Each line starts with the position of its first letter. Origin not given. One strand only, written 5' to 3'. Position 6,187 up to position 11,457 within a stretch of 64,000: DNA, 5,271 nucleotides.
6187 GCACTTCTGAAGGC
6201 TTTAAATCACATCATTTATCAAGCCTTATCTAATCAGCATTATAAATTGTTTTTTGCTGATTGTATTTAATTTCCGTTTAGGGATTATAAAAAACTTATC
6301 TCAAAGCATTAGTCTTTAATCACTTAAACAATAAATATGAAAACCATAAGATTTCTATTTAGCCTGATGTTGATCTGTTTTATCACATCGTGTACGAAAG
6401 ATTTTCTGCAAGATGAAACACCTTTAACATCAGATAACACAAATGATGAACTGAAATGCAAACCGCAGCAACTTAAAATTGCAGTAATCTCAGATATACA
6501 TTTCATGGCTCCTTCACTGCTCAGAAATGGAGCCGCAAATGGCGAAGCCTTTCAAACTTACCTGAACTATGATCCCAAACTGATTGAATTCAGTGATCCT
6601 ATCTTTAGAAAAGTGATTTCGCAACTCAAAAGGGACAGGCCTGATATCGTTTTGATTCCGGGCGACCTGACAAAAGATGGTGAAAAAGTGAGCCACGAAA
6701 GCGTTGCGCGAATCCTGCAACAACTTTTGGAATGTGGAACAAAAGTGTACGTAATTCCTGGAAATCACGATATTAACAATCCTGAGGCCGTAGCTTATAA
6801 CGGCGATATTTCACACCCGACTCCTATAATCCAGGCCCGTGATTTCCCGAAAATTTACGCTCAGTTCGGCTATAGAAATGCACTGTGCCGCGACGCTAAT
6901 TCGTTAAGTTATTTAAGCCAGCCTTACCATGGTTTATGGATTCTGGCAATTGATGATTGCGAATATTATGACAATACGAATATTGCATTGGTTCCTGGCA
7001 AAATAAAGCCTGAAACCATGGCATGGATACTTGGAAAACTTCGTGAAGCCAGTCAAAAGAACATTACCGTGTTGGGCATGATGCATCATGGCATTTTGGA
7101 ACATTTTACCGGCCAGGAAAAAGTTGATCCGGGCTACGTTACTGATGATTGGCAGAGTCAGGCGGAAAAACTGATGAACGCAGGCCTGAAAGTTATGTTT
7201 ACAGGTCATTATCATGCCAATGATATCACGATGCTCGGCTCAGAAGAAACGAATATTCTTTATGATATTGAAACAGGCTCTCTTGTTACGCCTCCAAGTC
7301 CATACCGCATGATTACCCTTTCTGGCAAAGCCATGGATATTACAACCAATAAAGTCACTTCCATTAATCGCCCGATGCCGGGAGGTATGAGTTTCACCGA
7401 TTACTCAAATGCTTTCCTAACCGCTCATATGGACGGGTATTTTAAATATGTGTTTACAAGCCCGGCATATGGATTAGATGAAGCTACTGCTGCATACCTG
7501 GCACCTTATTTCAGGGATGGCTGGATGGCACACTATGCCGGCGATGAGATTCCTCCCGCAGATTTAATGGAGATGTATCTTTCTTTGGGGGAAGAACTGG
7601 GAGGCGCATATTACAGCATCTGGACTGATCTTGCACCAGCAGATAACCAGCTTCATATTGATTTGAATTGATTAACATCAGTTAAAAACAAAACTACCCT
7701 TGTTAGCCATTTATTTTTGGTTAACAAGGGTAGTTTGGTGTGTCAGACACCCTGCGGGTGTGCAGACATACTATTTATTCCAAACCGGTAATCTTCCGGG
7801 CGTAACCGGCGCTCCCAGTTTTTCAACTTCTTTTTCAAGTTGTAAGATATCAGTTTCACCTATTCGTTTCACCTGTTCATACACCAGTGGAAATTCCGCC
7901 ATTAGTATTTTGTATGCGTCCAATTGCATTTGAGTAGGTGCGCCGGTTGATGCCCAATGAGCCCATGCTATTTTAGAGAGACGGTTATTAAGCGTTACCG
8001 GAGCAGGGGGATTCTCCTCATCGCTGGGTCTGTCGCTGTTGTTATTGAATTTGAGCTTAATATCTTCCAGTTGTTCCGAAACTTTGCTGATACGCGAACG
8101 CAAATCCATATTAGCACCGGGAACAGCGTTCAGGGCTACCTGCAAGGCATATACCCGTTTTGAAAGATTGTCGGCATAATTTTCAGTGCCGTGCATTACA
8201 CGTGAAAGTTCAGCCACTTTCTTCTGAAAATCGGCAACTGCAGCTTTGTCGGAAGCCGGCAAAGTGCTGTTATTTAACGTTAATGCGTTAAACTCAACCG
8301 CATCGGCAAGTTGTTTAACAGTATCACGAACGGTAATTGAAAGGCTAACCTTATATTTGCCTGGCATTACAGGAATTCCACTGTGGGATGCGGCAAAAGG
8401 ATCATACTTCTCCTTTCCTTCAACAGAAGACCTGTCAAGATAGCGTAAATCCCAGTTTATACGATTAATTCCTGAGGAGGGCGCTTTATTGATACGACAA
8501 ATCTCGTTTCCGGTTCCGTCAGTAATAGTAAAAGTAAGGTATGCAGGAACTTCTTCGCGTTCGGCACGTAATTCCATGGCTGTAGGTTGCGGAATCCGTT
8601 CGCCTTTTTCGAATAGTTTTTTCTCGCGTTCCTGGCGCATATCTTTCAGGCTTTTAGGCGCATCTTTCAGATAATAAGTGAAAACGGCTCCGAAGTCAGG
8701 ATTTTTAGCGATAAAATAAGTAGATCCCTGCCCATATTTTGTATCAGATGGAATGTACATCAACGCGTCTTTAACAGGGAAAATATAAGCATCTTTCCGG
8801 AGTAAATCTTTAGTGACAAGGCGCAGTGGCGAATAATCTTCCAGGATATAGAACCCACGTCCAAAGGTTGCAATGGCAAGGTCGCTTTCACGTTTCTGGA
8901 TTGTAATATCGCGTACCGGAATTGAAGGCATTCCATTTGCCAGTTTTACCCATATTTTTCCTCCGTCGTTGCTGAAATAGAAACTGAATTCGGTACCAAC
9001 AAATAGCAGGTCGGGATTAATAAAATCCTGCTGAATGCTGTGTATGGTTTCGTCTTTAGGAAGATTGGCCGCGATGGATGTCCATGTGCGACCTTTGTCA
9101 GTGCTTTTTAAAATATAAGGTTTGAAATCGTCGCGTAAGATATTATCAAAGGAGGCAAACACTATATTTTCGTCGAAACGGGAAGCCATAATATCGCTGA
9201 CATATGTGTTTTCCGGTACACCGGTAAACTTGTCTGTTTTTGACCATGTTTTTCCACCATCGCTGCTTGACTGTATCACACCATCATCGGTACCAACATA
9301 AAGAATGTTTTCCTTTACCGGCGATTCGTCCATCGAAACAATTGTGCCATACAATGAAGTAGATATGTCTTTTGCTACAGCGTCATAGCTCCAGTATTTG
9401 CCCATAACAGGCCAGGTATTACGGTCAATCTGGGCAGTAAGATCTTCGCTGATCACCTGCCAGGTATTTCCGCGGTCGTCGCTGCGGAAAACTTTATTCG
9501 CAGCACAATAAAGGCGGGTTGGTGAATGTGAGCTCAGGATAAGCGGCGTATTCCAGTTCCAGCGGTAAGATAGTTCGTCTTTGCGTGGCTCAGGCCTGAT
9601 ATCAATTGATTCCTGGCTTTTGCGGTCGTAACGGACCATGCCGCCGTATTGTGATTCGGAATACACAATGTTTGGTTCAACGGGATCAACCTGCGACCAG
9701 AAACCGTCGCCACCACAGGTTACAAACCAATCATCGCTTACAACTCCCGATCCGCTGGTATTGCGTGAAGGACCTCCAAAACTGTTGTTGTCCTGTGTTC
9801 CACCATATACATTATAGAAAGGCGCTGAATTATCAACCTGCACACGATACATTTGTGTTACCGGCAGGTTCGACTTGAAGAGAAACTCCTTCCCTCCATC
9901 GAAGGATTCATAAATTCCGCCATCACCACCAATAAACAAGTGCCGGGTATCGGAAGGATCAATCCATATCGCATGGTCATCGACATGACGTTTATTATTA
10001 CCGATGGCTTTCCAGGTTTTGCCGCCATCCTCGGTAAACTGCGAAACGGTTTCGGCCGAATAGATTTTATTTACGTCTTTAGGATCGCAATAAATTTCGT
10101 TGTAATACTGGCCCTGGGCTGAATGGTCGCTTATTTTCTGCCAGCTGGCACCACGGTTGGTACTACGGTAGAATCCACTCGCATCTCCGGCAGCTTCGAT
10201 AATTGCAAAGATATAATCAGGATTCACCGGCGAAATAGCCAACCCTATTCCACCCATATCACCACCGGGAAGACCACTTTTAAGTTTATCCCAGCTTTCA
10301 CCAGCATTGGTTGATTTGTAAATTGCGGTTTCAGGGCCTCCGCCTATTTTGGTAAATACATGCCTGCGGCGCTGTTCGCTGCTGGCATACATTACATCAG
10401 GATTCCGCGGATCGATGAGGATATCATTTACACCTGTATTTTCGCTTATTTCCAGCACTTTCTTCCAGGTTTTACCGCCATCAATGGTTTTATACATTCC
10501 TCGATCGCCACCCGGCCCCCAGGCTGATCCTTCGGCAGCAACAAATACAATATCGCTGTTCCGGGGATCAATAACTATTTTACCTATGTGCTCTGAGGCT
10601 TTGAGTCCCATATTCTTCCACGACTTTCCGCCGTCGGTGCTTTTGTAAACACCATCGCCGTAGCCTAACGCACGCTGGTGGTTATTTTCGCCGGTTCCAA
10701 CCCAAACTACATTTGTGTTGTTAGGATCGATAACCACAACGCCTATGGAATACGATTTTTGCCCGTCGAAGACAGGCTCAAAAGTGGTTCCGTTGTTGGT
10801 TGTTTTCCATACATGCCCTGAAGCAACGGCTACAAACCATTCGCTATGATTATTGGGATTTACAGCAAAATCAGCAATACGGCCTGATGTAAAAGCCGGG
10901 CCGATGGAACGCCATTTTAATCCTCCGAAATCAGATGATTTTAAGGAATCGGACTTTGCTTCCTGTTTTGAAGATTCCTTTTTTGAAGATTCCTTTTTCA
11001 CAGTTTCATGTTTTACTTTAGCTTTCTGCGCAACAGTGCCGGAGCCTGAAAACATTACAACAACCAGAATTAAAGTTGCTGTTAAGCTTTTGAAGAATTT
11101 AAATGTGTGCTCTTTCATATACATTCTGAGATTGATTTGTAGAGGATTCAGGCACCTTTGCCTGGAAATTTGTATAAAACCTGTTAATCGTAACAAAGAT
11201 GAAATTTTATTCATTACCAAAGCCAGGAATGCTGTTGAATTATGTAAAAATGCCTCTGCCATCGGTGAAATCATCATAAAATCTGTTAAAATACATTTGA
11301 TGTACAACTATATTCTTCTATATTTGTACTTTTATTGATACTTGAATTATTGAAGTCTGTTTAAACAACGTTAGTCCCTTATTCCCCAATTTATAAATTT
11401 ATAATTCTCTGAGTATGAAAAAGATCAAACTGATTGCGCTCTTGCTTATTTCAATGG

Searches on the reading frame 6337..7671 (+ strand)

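Call 54: search_protein_families(library=pfam, proteins=[window:6337-7671:+], max_evalue=0.0001)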
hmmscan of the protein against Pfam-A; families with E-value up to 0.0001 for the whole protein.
window:6337-7671:+ (444 aa): 2 families
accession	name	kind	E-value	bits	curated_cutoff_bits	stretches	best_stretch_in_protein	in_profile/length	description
PF00149.33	Metallophos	-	2.3e-14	54.7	21.5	1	46-294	1-190/191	Calcineurin-like phosphoesterase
PF12850.12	Metallophos_2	-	5.2e-05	23.7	27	0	47-272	2-139/154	Calcineurin-like phosphoesterase superfamily domain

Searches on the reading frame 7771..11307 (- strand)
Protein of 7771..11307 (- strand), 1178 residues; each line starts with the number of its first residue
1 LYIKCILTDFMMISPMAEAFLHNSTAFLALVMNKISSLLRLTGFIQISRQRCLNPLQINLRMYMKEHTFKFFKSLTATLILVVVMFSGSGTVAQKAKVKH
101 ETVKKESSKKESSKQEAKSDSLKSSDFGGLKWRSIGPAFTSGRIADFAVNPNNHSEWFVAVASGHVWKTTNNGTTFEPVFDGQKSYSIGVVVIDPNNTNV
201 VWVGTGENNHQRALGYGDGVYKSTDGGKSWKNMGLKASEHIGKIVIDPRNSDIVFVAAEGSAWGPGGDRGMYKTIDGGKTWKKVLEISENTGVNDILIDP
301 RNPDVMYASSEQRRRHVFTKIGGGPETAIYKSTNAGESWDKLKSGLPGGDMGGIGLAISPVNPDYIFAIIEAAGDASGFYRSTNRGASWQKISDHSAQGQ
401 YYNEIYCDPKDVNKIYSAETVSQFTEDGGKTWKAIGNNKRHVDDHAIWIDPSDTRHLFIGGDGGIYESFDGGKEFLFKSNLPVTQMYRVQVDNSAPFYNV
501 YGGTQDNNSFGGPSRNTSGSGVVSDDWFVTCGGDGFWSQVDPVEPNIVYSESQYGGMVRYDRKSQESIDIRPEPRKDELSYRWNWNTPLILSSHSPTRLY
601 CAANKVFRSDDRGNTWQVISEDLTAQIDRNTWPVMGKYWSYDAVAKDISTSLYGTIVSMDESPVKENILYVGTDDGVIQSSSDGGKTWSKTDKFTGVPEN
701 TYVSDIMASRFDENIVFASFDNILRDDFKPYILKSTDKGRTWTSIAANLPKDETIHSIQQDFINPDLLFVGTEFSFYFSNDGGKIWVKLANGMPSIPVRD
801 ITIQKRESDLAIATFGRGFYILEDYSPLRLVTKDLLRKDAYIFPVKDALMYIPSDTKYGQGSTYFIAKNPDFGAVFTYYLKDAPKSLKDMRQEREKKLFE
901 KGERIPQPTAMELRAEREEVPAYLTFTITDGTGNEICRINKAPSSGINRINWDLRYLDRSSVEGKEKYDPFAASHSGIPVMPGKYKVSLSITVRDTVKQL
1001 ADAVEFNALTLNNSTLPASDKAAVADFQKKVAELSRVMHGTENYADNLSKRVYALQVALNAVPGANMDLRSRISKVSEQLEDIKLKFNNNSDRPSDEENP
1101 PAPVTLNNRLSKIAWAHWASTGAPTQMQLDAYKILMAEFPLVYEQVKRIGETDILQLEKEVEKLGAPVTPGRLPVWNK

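Call 54: search_protein_families(library=pfam, proteins=[window:7771-11307:-], max_evalue=0.0001)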
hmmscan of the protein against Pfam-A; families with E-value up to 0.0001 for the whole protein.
window:7771-11307:- (1178 aa): 3 families
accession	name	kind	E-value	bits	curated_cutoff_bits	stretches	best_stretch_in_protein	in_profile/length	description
PF15902.12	Sortilin-Vps10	-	1.7e-32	113.3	33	2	220-344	3-114/446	Sortilin, neurotensin receptor 3,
PF02012.26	BNR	-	2.2e-11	42.4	27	0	221-231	1-11/12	BNR/Asp-box repeat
PF14870.12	PSII_BNR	-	6.6e-10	39.2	27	0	206-342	26-140/303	Photosynthesis system II assembly factor YCF48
